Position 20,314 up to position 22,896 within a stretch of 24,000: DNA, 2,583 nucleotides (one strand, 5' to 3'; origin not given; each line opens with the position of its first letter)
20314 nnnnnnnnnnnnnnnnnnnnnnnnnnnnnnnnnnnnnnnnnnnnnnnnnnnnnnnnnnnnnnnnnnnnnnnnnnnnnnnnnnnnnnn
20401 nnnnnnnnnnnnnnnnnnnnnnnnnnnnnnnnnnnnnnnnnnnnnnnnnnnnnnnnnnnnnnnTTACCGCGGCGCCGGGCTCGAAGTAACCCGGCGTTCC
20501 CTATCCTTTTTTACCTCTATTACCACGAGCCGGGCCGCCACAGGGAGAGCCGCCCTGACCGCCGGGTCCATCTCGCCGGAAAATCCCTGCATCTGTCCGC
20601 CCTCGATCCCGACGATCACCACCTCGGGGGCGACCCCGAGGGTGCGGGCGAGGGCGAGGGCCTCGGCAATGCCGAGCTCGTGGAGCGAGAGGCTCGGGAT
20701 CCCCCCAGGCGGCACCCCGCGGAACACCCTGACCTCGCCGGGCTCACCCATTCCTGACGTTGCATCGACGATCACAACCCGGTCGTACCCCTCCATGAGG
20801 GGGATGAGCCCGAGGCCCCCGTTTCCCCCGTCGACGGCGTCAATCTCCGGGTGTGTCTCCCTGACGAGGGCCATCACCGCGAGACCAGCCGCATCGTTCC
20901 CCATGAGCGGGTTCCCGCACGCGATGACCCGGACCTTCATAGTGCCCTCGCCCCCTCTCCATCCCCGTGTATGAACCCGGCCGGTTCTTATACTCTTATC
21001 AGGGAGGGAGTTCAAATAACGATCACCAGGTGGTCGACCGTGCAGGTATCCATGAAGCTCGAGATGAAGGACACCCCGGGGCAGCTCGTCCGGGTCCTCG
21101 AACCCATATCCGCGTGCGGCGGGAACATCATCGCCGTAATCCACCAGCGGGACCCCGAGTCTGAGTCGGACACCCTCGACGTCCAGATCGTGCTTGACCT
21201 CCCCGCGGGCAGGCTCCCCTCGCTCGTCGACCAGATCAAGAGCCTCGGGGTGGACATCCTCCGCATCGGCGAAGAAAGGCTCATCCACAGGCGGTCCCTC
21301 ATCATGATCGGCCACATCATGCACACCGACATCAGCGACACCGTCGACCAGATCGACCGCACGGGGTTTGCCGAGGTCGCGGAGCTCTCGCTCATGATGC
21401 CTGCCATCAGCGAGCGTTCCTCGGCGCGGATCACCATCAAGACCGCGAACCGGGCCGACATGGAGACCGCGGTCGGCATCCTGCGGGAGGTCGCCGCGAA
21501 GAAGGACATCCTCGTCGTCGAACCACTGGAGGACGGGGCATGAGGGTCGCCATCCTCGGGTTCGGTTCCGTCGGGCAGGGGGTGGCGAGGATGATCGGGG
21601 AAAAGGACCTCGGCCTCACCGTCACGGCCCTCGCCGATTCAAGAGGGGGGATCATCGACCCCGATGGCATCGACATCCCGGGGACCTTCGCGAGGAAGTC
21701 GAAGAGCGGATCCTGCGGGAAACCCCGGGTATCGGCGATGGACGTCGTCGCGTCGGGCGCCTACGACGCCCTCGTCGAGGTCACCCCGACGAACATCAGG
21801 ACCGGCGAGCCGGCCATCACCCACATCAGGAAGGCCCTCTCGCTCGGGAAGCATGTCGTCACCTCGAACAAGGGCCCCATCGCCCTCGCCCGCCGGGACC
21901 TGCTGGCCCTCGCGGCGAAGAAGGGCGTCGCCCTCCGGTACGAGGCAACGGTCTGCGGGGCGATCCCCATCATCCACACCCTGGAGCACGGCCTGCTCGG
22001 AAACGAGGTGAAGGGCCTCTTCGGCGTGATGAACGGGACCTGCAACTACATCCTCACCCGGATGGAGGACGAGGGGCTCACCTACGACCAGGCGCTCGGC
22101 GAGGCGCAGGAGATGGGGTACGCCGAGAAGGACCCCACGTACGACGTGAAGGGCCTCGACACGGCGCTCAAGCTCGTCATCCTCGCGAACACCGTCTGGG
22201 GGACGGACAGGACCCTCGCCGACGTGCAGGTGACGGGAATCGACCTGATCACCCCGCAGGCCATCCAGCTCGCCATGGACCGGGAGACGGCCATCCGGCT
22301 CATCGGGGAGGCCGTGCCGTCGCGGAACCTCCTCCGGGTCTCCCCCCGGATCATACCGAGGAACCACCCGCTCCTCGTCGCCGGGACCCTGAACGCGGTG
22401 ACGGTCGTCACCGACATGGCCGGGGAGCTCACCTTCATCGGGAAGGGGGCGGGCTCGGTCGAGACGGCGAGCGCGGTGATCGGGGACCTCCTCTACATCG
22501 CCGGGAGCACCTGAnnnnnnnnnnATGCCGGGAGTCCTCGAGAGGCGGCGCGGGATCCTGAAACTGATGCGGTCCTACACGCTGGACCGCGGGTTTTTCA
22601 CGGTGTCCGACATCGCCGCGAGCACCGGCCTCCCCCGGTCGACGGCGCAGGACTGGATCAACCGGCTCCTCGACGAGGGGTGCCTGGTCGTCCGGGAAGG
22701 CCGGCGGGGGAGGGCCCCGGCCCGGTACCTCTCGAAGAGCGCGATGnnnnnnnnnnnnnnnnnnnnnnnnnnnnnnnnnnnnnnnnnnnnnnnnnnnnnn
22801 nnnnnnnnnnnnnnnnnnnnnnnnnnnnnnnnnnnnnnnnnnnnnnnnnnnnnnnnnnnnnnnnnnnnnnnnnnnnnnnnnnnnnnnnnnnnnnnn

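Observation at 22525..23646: wHTH protein whose C-terminal half looks like an isolated TiaS kinase (TCKD) domain, in an operon with ACT-hom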

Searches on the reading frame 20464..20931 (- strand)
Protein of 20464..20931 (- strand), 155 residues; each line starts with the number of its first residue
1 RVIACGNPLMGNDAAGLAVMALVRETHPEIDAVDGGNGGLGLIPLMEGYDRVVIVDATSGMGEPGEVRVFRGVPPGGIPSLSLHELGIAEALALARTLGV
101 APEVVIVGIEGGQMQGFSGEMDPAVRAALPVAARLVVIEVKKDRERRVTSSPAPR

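Call 64: search_protein_families(library=pfam, proteins=[window:20464-20931:-], max_evalue=0.00001)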
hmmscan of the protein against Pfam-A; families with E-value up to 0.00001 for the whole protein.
window:20464-20931:- (155 aa): 1 family
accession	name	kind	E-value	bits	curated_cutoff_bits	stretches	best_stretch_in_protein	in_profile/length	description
PF01750.23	HycI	-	6.2e-18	65.3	23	1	27-136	14-127/130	Hydrogenase maturation protease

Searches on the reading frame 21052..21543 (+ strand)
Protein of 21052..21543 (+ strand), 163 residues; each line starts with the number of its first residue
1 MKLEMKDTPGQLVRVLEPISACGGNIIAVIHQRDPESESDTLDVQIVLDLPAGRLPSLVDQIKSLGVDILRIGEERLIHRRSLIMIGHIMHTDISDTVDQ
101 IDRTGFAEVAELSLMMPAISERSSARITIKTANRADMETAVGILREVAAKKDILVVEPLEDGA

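Call 5: search_protein_families(library=pfam, proteins=[window:21052-21543:+], max_evalue=1)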
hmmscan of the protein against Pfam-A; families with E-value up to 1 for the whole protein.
window:21052-21543:+ (163 aa): 1 family
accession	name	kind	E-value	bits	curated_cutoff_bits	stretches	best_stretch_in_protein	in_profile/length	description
PF01842.31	ACT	-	8.4e-05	22.7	27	1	4-65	6-64/66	ACT domain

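Call 6: search_protein_families(library=ncbifam, proteins=[window:21052-21543:+], max_evalue=1)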
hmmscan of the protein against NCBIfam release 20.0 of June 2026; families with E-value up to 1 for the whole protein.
window:21052-21543:+ (163 aa): 3 families
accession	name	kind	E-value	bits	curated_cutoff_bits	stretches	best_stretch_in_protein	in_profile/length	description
NF003361.0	PRK04435.1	equivalog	0.00015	21.5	131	1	2-65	74-136/148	ACT domain-containing protein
NF005600.0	PRK07334.1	equivalog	0.00017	20.3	496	1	2-46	335-380/408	threonine ammonia-lyase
TIGR01127.1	ilvA_1Cterm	equivalog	0.0013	17.8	378.75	1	5-50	312-358/380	threonine ammonia-lyase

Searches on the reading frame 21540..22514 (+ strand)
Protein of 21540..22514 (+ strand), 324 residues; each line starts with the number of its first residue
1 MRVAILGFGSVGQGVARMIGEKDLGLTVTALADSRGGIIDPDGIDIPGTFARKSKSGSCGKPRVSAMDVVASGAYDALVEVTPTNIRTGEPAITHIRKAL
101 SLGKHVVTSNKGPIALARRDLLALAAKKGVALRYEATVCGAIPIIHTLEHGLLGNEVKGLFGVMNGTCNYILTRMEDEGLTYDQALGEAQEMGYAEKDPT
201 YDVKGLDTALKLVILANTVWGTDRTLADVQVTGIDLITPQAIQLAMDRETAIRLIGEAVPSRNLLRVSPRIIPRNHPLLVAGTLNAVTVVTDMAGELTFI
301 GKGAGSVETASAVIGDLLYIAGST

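Call 5: search_protein_families(library=pfam, proteins=[window:21540-22514:+], max_evalue=1)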
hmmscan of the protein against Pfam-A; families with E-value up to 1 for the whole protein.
window:21540-22514:+ (324 aa): 5 families
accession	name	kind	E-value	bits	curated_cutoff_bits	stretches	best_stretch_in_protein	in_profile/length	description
PF00742.24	Homoserine_dh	-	8.2e-58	195.5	22.9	1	143-318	1-173/173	Homoserine dehydrogenase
PF00208.27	ELFV_dehydrog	-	6e-08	33.1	23.4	1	2-58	34-88/241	Glutamate/Leucine/Phenylalanine/Valine dehydrogenase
PF03447.22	NAD_binding_3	-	7.2e-08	33.6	24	1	7-135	1-116/116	Homoserine dehydrogenase, NAD binding domain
PF00044.30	Gp_dh_N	-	0.12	13.1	31.7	1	1-33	1-32/101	Glyceraldehyde 3-phosphate dehydrogenase, NAD binding domain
PF03435.24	Sacchrp_dh_NADP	-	0.14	12.9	25.1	1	3-22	1-20/129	Saccharopine dehydrogenase NADP binding domain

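Call 6: search_protein_families(library=ncbifam, proteins=[window:21540-22514:+], max_evalue=1)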
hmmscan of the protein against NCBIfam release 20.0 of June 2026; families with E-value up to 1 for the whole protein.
window:21540-22514:+ (324 aa): 15 families
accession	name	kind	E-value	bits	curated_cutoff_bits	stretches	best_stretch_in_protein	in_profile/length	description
NF004912.0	PRK06270.1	equivalog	2.1e-127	425.3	373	1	1-321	4-337/343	homoserine dehydrogenase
NF004976.0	PRK06349.1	subfamily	3.4e-88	296.6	205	1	1-321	5-319/430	homoserine dehydrogenase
NF006235.0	PRK08374.1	equivalog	2e-58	198.1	451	1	2-319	4-327/336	homoserine dehydrogenase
NF005290.0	PRK06813.1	equivalog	6e-51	173.5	286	1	2-318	4-334/346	homoserine dehydrogenase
NF005002.0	PRK06392.1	equivalog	1.4e-41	142.6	296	1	1-320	4-324/329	homoserine dehydrogenase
NF006959.0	PRK09436.1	equivalog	8.2e-27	93.6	726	2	3-232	468-702/819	bifunctional aspartate kinase/homoserine dehydrogenase I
NF007003.0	PRK09466.1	subfamily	8e-16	57.6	582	1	20-233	486-697/810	bifunctional aspartate kinase/homoserine dehydrogenase II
NF040817.1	GdhA_Arch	equivalog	5.5e-09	35.7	750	1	2-59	214-270/419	glutamate dehydrogenase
NF041398.1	GluDhGdhB_Halo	equivalog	2.4e-06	26.7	620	1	2-55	209-260/410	glutamate dehydrogenase GdhB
NF047886.1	AmOxnSyBioU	equivalog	3.2e-06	26.4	600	1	3-64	1-61/323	(S)-8-amino-7-oxononanoate synthase BioU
NF040740.1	ornith_Ord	equivalog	0.015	14.7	400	1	1-108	1-99/335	2,4-diaminopentanoate dehydrogenase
NF010633.0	PRK14030.1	subfamily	0.055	12.5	743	1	2-45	230-271/445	glutamate dehydrogenase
NF010634.0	PRK14031.1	equivalog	0.11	10.9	822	1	4-46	232-272/444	NADP-specific glutamate dehydrogenase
NF006929.0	PRK09414.1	equivalog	0.18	10.7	536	1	2-49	234-279/445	NADP-specific glutamate dehydrogenase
NF009825.0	PRK13302.1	equivalog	0.54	9.7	253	1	2-119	8-114/271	aspartate dehydrogenase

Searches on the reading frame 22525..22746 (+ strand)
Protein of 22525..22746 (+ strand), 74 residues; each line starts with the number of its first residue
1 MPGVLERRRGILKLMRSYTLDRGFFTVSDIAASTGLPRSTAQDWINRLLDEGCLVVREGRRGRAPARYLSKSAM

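Call 68: search_protein_families(library=pfam, proteins=[window:22525-22746:+], max_evalue=10)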
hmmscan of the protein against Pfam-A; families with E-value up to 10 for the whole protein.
window:22525-22746:+ (74 aa): 26 families (the best 25 are shown)
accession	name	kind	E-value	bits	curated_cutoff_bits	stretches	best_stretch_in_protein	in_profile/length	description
PF01978.25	TrmB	-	6.7e-06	26.3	25.6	1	21-68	19-62/68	Sugar-specific transcriptional regulator TrmB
PF13551.12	HTH_29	-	1.3e-05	25.7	28.1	1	21-70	13-59/64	Winged helix-turn helix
PF12802.13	MarR_2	-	2.3e-05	24.9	27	1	23-63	17-60/61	MarR family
PF13338.12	AbiEi_4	-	4.9e-05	23.8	25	1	22-53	11-37/49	Transcriptional regulator, AbiEi antitoxin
PF13384.12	HTH_23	-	6e-05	23.2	24.6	1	25-52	18-45/50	Homeodomain-like domain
PF09904.15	HTH_43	-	7.9e-05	23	27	1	13-55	9-51/89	Winged helix-turn helix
PF09339.16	HTH_IclR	-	7.9e-05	22.8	22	1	26-54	20-48/52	IclR helix-turn-helix domain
PF13518.12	HTH_28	-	0.00011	22.6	25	1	22-60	11-50/52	Helix-turn-helix domain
PF06224.18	AlkZ-like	-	0.00017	21.7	25.9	1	8-64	168-224/329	DNA glycosylase AlkZ-like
PF13730.12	HTH_36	-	0.005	17.1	25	1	12-49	12-50/55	Helix-turn-helix domain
PF01022.26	HTH_5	-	0.0067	16.7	22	1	7-52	3-43/47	Bacterial regulatory protein, arsR family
PF13412.12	HTH_24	-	0.0068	16.4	21.9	1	26-53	19-46/48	Winged helix-turn-helix DNA-binding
PF21984.2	DnaD_N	-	0.0071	17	27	1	11-59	22-70/101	DnaD N-terminal domain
PF05331.17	DUF742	-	0.0072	16.6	27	1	7-62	44-93/114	Protein of unknown function (DUF742)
PF22168.2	DIP2311-like_C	-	0.0074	17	27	1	25-57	20-53/63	Transcriptional regulator DIP2311-like, C-terminal domain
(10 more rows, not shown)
